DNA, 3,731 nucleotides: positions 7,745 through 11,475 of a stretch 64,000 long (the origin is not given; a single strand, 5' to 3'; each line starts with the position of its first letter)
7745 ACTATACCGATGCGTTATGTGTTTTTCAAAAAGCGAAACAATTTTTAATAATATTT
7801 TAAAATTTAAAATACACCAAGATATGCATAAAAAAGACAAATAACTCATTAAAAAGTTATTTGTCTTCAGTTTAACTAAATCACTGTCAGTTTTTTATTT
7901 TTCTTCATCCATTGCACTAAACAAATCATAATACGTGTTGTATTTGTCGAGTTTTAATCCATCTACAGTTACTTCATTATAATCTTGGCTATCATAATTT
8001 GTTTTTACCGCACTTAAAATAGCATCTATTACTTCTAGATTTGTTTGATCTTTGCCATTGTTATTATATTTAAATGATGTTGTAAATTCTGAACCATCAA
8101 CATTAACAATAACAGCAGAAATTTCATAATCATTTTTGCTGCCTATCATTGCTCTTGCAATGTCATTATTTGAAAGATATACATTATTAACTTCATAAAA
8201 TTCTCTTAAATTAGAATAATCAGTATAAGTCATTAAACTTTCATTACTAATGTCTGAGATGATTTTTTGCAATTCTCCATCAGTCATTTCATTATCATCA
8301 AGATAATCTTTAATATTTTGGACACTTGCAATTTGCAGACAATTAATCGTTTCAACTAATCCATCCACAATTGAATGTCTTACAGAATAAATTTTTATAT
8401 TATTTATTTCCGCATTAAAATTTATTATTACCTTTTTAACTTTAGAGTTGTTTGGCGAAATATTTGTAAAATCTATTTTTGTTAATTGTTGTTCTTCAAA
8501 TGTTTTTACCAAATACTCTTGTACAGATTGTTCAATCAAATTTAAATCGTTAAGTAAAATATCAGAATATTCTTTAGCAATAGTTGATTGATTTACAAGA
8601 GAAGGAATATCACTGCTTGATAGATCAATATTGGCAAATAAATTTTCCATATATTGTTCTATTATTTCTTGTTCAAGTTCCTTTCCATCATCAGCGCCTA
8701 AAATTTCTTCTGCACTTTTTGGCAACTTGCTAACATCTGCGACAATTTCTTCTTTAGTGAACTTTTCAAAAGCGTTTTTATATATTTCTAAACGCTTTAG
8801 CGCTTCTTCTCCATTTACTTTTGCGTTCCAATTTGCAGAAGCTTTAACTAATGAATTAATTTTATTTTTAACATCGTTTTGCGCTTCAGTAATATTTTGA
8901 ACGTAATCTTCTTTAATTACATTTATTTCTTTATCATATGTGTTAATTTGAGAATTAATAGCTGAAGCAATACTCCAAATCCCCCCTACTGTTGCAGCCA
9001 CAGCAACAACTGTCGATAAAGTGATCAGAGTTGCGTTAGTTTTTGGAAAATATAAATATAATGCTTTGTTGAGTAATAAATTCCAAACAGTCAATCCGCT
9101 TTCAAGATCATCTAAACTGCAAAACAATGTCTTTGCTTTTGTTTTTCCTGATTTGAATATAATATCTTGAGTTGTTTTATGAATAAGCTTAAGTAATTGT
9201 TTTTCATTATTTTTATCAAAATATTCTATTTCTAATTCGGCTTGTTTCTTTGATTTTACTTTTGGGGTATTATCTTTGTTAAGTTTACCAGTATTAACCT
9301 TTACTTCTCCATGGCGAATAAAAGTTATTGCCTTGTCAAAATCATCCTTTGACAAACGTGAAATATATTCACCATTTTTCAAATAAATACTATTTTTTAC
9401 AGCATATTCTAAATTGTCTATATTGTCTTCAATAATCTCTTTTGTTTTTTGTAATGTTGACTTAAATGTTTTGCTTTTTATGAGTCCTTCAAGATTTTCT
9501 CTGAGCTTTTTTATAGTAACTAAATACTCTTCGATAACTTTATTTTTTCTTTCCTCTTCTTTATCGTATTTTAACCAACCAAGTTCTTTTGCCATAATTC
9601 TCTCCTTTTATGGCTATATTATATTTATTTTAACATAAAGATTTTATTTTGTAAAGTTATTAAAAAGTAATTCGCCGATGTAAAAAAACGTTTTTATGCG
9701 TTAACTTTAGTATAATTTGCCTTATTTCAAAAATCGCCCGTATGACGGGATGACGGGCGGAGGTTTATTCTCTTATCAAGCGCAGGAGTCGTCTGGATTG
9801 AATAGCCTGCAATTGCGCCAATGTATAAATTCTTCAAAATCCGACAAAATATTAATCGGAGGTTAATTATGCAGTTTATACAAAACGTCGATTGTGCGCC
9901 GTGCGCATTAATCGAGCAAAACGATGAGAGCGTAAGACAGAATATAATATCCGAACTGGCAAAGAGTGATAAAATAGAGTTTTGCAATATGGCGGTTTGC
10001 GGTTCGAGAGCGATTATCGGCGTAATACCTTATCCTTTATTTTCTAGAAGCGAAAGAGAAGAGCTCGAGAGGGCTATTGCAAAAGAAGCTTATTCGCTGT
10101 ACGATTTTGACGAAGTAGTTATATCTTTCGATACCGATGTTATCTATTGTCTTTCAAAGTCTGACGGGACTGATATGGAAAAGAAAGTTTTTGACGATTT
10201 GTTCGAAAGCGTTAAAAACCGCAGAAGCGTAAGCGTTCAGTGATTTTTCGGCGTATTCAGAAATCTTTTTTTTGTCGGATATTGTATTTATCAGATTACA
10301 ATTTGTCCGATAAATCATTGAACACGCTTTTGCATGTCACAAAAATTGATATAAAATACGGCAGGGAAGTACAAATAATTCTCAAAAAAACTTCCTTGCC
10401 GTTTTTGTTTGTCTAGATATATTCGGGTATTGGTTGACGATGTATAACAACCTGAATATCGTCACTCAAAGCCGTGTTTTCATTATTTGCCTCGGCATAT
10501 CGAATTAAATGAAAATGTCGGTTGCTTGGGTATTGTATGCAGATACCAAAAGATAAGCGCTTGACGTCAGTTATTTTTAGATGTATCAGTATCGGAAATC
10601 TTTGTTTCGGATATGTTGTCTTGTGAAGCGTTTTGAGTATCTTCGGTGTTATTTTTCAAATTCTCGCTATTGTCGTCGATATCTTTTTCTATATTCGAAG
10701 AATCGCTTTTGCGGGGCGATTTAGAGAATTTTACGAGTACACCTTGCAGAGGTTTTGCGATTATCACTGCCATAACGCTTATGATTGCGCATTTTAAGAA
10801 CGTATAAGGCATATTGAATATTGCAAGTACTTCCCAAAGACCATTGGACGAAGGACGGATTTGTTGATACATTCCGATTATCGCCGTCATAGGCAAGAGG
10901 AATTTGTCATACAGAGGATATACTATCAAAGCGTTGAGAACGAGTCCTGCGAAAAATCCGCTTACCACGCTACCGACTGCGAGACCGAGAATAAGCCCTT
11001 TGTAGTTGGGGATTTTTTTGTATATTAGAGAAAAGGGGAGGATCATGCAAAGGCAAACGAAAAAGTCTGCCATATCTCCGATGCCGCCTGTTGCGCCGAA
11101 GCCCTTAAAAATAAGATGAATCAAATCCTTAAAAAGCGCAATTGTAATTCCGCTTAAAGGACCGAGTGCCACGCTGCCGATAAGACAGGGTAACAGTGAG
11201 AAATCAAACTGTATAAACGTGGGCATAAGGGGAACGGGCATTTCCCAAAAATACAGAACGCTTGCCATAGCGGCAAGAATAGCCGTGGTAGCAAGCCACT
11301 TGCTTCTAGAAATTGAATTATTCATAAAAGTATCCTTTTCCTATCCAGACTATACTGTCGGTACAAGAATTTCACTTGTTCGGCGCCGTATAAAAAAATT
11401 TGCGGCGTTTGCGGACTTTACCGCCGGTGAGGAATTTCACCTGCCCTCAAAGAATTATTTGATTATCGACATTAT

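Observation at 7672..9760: AT-rich insertion carrying a single self-contained orphan gene (566-aa TM and coiled-coil protein) next to the conserved yqe cluster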

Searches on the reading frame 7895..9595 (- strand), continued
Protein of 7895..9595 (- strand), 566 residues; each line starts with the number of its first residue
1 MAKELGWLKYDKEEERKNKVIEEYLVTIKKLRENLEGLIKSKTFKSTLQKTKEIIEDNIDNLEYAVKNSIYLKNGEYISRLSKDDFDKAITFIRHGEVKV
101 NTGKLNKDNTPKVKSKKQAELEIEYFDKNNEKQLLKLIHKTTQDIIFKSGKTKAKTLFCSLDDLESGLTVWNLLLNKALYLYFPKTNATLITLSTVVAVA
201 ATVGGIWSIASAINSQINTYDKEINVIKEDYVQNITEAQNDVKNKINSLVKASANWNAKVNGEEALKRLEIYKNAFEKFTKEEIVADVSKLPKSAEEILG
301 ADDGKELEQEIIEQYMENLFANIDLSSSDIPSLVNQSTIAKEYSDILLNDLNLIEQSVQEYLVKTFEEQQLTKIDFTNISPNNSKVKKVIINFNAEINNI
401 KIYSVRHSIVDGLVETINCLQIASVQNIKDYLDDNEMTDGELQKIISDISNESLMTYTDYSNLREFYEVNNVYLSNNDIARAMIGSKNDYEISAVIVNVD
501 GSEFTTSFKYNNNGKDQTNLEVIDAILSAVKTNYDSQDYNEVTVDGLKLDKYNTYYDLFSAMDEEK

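Call 93: get_annotated_region(hit=H10, flank=4000)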
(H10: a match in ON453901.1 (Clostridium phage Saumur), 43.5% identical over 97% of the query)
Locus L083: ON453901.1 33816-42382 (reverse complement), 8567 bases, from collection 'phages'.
description: Clostridium phage Saumur, complete genome.
organism: Clostridium phage Saumur (NCBI taxid 2951973)
taxonomy: Viruses
host: Enterocloster clostridioformis; source: feces; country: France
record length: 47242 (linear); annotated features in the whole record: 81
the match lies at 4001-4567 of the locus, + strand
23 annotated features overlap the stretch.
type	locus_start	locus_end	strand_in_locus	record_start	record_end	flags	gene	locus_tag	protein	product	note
CDS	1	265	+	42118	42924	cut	-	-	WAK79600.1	hypothetical protein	rasttk_feature_creation_tool=/opt/patric-common/ runtime/bin/phanotate version 1.5.0; ...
CDS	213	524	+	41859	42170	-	-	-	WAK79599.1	hypothetical protein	rasttk_feature_creation_tool=/opt/patric-common/ runtime/bin/phanotate version 1.5.0; ...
CDS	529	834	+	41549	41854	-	-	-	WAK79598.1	endolysin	rasttk_feature_creation_tool=/opt/patric-common/ runtime/bin/phanotate version 1.5.0; HHpred against PHROGS v3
CDS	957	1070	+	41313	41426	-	-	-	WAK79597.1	hypothetical protein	rasttk_feature_creation_tool=/opt/patric-common/ runtime/bin/phanotate version 1.5.0; ...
CDS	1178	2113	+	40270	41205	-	-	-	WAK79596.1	DNA-cytosine methyltransferase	rasttk_feature_creation_tool=/opt/patric-common/ runtime/bin/phanotate version 1.5.0; HHpred against PHROGS v3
CDS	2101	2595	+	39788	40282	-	-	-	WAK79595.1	hypothetical protein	rasttk_feature_creation_tool=/opt/patric-common/ runtime/bin/phanotate version 1.5.0; ...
CDS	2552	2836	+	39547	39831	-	-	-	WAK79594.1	DNA binding protein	rasttk_feature_creation_tool=/opt/patric-common/ runtime/bin/phanotate version 1.5.0; HHpred against PHROGS v3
CDS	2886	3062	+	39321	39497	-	-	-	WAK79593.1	hypothetical protein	rasttk_feature_creation_tool=/opt/patric-common/ runtime/bin/phanotate version 1.5.0; ...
CDS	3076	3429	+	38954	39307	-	-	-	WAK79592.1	nucleoside 2-deoxyribosyltransferase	rasttk_feature_creation_tool=/opt/patric-common/ runtime/bin/phanotate version 1.5.0; HHpred against PHROGS v3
CDS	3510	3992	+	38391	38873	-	-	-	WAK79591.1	hypothetical protein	rasttk_feature_creation_tool=/opt/patric-common/ runtime/bin/phanotate version 1.5.0; ...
CDS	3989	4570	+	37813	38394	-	-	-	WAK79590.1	metal-dependent phosphohydrolase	rasttk_feature_creation_tool=/opt/patric-common/ runtime/bin/phanotate version 1.5.0; HHpred against PHROGS v3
CDS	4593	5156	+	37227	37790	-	-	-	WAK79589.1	holliday junction resolvase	rasttk_feature_creation_tool=/opt/patric-common/ runtime/bin/phanotate version 1.5.0; HHpred against PHROGS v3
CDS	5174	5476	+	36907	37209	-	-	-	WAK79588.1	hypothetical protein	rasttk_feature_creation_tool=/opt/patric-common/ runtime/bin/phanotate version 1.5.0; ...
CDS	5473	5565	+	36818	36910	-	-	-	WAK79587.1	hypothetical protein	rasttk_feature_creation_tool=/opt/patric-common/ runtime/bin/phanotate version 1.5.0; ...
CDS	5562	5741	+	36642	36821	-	-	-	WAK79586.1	hypothetical protein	rasttk_feature_creation_tool=/opt/patric-common/ runtime/bin/phanotate version 1.5.0; ...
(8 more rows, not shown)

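Call 95: find_homologous_proteins(query=L067:598-1092:+, max_evalue=0.001)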
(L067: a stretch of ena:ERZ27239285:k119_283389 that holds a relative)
Query L067:598-1092:+ (164 aa): 3 proteins with E <= 0.001 among 60 candidates.
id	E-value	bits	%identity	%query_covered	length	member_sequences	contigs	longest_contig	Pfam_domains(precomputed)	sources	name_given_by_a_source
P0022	2.3e-92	325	95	100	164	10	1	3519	-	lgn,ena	-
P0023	1.5e-58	215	67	100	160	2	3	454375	-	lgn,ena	-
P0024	2.3e-58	215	68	100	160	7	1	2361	-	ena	-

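Call 96: find_encoding_contigs(protein=P0023, flank=8000, max_places=3)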
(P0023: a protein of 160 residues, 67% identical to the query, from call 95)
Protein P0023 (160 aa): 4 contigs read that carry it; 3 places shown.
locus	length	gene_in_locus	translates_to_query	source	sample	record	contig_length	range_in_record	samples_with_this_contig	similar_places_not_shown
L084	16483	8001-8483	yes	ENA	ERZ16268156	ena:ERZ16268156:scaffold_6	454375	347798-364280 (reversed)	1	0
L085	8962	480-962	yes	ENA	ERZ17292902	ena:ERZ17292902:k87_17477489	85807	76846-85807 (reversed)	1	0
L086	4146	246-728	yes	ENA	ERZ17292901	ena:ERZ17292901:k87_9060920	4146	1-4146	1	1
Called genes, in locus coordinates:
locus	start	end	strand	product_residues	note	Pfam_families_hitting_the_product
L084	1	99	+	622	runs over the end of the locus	PF03717:PBP_dimer, PF21922:PBP_dimer_2 (weak), PF00905:Transpeptidase, PF03793:PASTA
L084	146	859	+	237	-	PF04298:Zn_peptidase_2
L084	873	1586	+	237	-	PF04298:Zn_peptidase_2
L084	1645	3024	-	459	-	PF28494:GlyRS_ins_1 (weak), PF00587:tRNA-synt_2b, PF03129:HGTP_anticodon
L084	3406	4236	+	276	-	-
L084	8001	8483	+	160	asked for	-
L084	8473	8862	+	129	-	-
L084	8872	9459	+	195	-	PF01966:HD (weak)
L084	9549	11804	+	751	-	-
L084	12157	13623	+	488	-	-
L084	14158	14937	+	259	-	PF02535:Zip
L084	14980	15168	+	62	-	-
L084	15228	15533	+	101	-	-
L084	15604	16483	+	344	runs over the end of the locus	PF01168:Ala_racemase_N, PF00842:Ala_racemase_C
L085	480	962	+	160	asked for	-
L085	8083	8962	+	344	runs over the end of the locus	PF01168:Ala_racemase_N, PF00842:Ala_racemase_C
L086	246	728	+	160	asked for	-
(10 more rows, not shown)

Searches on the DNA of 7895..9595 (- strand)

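Call 40: search_rna_families(sources=[L010, L067, L068, L069], threshold=gathering)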
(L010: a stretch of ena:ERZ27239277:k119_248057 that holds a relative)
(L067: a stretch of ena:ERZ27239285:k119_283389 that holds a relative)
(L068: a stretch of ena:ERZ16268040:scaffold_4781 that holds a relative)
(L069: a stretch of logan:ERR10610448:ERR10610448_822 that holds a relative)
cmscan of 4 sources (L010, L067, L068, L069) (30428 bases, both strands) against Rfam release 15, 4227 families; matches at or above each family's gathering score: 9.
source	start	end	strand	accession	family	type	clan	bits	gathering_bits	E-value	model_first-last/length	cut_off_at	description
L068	1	403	+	RF02541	LSU_rRNA_bacteria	Gene; rRNA;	CL00112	443.8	50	1e-142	2523-2925/2925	5'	Bacterial large subunit ribosomal RNA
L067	1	201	+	RF02541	LSU_rRNA_bacteria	Gene; rRNA;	CL00112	160.9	50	5.4e-49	2726-2925/2925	5'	Bacterial large subunit ribosomal RNA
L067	351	467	+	RF00001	5S_rRNA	Gene; rRNA;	CL00113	85.1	38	4.9e-17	1-120/120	no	5S ribosomal RNA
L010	241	357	+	RF00001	5S_rRNA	Gene; rRNA;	CL00113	83.6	38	1.2e-16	1-120/120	no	5S ribosomal RNA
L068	553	669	+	RF00001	5S_rRNA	Gene; rRNA;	CL00113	83.6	38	1.2e-16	1-120/120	no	5S ribosomal RNA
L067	6319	6391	-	RF00005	tRNA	Gene; tRNA;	CL00001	71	29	8.1e-14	1-71/71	no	tRNA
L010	1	91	+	RF02541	LSU_rRNA_bacteria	Gene; rRNA;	CL00112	70.5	50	4.6e-19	2834-2925/2925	5'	Bacterial large subunit ribosomal RNA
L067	3958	4031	-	RF00005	tRNA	Gene; tRNA;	CL00001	69.8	29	1.6e-13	1-71/71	no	tRNA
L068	4162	4235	-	RF00005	tRNA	Gene; tRNA;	CL00001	69.8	29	1.6e-13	1-71/71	no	tRNA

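Call 99: search_rna_families(source=L084, threshold=gathering)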
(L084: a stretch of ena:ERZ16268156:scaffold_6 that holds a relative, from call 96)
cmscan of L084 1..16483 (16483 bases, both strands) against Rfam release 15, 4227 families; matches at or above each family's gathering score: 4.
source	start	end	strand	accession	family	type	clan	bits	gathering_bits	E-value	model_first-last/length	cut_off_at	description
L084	4735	7605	+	RF02541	LSU_rRNA_bacteria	Gene; rRNA;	CL00112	2675.9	50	0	1-2925/2925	no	Bacterial large subunit ribosomal RNA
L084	7754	7870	+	RF00001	5S_rRNA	Gene; rRNA;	CL00113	81.1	38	3e-16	1-120/120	no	5S ribosomal RNA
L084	13720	13792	-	RF00005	tRNA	Gene; tRNA;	CL00001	71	29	4.4e-14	1-71/71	no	tRNA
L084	11883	11956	-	RF00005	tRNA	Gene; tRNA;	CL00001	69.8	29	8.9e-14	1-71/71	no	tRNA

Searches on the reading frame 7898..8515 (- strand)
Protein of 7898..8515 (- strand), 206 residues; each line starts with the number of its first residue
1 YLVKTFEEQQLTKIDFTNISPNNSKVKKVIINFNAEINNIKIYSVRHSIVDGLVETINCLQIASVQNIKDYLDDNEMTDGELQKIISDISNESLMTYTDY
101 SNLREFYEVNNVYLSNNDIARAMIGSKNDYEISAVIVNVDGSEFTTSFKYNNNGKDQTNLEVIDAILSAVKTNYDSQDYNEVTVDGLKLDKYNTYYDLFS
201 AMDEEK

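Call 64: predict_structure(alignment_id=A3)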
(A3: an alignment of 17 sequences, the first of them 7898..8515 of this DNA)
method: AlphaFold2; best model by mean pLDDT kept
length: 206 residues; sequences in the alignment: 17
mean_pLDDT: 42.2   pTM: 0.40
mean pLDDT of the five models: 42.2, 41.7, 40.8, 39.4, 38.4
residues with pLDDT >= 90: 0; 70-90: 0; 50-70: 52; < 50: 154
segments of 3 or more residues with pLDDT < 50: 1-11, 18-24, 27-29, 35-110, 122-128, 150-187, 194-196
pLDDT, mean of each block of 10 residues (from residue 1): 34 51 49 46 37 25 36 41 37 33 39 51 47 57 56 38 36 27 47 52 50
secondary structure, 60 per line:
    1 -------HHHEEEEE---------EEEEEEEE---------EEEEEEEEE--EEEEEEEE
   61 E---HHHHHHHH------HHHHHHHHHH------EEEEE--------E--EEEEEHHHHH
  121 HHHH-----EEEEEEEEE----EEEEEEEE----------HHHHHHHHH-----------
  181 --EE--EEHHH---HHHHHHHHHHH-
elements in order: E11-15 E25-32 E42-50 E53-61 H65-72 H79-88 E95-99 E111-115 H116-124 E130-138 E143-150 H161-169 H195-205

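Call 68: fold_search(model_id=the predicted structure, library=pdb)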
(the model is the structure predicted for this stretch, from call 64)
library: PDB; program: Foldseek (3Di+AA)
matches with E <= 10: 663; with E <= 0.001: 0
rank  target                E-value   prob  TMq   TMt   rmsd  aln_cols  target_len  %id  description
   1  10ps                  3.7e-02  0.54  0.22  0.11   8.8       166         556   14  Crystal structure of SdrD A2-A3-B1-B2 domains from Staphylococcus aureus JH1 (released 2026-02-11)
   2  4jdz_A                4.1e-02  0.54  0.25  0.14   9.1       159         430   16  Structures of SdrD from Staphylococcus aureus reveal the molecular mechanism of how the cell surface receptors recogni (released 2013-06-19)
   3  5ihw                  5.2e-02  0.30  0.22  0.16   9.9       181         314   12  The crystal structure of SdrE from staphylococcus aureus (released 2017-03-22)
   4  5wtb_C                6.1e-02  0.28  0.24  0.17  11.0       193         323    9  Complex Structure of Staphylococcus aureus SdrE with human complement factor H (released 2017-07-19)
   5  5wtb_A                6.9e-02  0.33  0.25  0.18   9.9       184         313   14  Complex Structure of Staphylococcus aureus SdrE with human complement factor H (released 2017-07-19)
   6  10pa                  7.7e-02  0.47  0.25  0.17   8.2       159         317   18  Crystal structure of SdrD A2-A3 domains from Staphylococcus aureus JH1 (released 2026-02-11)
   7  5cfa_B                9.6e-02  0.23  0.22  0.15   9.7       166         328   12  Crystal structures of Bbp from Staphylococcus aureus with peptide ligand (released 2015-09-23)
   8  5wta_C                1.0e-01  0.28  0.22  0.16  10.3       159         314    9  Crystal Structure of Staphylococcus aureus SdrE apo form (released 2017-07-19)
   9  4je0_A                1.1e-01  0.35  0.24  0.17   9.3       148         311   16  Structures of SdrD from Staphylococcus aureus reveal the molecular mechanism of how the cell surface receptors recogni (released 2013-06-19)
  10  4je0_B                1.2e-01  0.35  0.24  0.17   8.6       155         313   13  Structures of SdrD from Staphylococcus aureus reveal the molecular mechanism of how the cell surface receptors recogni (released 2013-06-19)
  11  4ei0_B                1.7e-01  0.69  0.34  0.24  10.3       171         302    8  Crystal structure of a DUF4466 family protein (PARMER_03218) from Parabacteroides merdae ATCC 43184 at 2.00 A resoluti (released 2012-05-30)
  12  5wta_A                1.7e-01  0.23  0.22  0.16  10.3       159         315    9  Crystal Structure of Staphylococcus aureus SdrE apo form (released 2017-07-19)
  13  4ei0_A                1.9e-01  0.69  0.33  0.24   8.7       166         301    8  Crystal structure of a DUF4466 family protein (PARMER_03218) from Parabacteroides merdae ATCC 43184 at 2.00 A resoluti (released 2012-05-30)
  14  3lh9_A                2.5e-01  0.23  0.19  0.14  17.2       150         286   11  Crystal structure of mouse VPS26B(L197S/R199E) in spacegroup P41 21 2 (released 2010-02-02)
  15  5cf3                  2.5e-01  0.12  0.18  0.13  13.3       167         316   11  Crystal structures of Bbp from Staphylococcus aureus (released 2015-09-23)
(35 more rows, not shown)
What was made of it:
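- The Foldseek hits to Sdr adhesins are meaningless (TM-score at most 0.25, on a model with pLDDT 42; call 68).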

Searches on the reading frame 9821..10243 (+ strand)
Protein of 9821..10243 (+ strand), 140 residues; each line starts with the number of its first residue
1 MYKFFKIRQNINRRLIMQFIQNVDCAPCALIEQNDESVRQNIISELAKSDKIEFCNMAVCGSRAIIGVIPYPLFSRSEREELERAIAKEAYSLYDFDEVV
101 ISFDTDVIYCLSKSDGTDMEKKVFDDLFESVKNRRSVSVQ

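Call 12: search_protein_families(library=pfam, proteins=[window:9821-10243:+], max_evalue=0.00001)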
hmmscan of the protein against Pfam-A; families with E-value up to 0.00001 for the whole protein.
window:9821-10243:+ (140 aa): 0 families

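Call 19: search_protein_families(library=ncbifam, proteins=[window:9821-10243:+], max_evalue=0.01)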
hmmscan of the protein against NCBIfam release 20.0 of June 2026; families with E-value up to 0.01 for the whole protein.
window:9821-10243:+ (140 aa): 1 family
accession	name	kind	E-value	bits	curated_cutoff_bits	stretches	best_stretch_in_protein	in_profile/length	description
TIGR02898.1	spore_YhcN_YlaJ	subfamily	0.00033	21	99.75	1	36-111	53-129/158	YhcN/YlaJ family sporulation lipoprotein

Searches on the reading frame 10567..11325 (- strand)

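Call 12: search_protein_families(library=pfam, proteins=[window:10567-11325:-], max_evalue=0.00001)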
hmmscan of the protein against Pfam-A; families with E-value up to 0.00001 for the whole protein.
window:10567-11325:- (252 aa): 1 family
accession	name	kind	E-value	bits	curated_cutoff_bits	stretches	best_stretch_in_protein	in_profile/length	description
PF12822.12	ECF_trnsprt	-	1.2e-20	74.6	30.7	1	11-189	3-168/169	ECF transporter, substrate-specific component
